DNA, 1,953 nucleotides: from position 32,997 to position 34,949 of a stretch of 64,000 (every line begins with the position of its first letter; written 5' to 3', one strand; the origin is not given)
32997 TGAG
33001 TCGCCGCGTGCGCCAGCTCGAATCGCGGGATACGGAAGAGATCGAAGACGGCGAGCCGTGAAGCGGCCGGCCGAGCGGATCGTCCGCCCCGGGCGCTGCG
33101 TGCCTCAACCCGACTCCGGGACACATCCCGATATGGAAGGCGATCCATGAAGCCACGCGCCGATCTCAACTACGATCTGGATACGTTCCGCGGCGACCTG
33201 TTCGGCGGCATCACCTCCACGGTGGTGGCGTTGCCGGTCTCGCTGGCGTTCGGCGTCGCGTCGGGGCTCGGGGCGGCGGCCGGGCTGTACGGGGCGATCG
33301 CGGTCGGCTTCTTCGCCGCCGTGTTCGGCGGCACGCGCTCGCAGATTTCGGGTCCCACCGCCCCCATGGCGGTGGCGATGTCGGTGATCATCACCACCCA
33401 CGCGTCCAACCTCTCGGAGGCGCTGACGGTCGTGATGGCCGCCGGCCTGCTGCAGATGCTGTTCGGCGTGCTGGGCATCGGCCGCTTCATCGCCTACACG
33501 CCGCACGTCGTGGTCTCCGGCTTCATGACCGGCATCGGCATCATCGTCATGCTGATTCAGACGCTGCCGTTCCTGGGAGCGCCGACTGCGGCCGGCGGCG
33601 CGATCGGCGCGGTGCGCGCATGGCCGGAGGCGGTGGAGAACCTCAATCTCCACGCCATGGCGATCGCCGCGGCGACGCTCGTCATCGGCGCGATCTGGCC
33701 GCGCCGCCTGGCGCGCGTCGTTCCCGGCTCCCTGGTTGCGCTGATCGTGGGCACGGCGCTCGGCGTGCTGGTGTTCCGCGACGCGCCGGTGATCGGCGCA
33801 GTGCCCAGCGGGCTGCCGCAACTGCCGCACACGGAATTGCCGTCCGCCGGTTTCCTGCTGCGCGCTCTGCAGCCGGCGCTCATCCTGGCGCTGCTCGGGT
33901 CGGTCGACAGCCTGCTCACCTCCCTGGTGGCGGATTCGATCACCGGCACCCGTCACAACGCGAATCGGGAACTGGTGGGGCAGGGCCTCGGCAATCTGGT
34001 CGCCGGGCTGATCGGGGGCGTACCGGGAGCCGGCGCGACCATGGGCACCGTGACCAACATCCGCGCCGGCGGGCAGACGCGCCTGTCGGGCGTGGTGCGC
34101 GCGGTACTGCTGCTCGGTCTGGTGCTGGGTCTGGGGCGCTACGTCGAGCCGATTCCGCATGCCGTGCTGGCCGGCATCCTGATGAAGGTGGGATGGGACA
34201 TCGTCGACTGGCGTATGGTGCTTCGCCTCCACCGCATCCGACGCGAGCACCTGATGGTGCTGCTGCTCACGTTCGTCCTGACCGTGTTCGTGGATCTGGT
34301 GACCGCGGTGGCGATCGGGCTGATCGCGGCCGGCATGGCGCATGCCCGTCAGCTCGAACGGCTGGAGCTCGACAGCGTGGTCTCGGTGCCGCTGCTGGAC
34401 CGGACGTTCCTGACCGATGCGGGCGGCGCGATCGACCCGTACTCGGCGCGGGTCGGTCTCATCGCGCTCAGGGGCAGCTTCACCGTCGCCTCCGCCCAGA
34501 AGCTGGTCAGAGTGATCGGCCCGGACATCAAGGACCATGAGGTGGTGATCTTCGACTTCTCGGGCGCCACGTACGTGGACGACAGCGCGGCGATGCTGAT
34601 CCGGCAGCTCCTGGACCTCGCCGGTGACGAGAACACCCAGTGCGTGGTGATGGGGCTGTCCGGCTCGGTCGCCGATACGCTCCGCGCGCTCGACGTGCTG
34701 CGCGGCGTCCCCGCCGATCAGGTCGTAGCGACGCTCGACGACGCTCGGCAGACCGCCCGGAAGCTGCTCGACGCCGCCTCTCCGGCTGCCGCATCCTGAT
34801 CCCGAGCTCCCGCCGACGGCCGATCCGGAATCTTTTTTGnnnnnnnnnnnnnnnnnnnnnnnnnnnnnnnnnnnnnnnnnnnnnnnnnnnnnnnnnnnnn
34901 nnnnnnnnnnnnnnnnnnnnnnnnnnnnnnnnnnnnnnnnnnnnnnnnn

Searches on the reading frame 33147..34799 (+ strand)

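Call 6: search_protein_families(library=pfam, proteins=[window:33147-34799:+], max_evalue=0.01)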
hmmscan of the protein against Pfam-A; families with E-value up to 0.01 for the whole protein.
window:33147-34799:+ (550 aa): 4 families
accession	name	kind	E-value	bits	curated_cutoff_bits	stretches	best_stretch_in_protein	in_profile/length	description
PF00916.26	Sulfate_transp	-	9.8e-80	268.6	23.2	1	14-374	1-379/380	Sulfate permease family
PF01740.26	STAS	-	3.8e-10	39.9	22.6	1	435-533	9-106/106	STAS domain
PF16983.11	MFS_MOT1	-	0.0001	23.1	30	1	223-350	7-109/111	Molybdate transporter of MFS superfamily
PF13466.11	STAS_2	-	0.00044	20.8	29.2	1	439-516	1-78/80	STAS domain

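Call 7: search_protein_families(library=ncbifam, proteins=[window:33147-34799:+], max_evalue=0.01)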
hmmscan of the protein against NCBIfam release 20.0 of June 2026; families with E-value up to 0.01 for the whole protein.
window:33147-34799:+ (550 aa): 4 families
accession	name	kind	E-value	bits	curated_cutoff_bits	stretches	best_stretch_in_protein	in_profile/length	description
NF050096.1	BicarbTportBicA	equivalog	2.2e-140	468.8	880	1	10-537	8-543/547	bicarbonate transporter BicA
NF008660.1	PRK11660.1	equivalog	5.2e-75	252.9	614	2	239-538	280-566/572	C4-dicarboxylic acid transporter DauA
TIGR00815.1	sulP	subfamily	8.4e-67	225.9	380.45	1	8-518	8-550/565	sulfate permease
NF052652.1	YtvA_fam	equivalog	0.0062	16.1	250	1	434-513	143-224/243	YtvA family blue-light photoreceptor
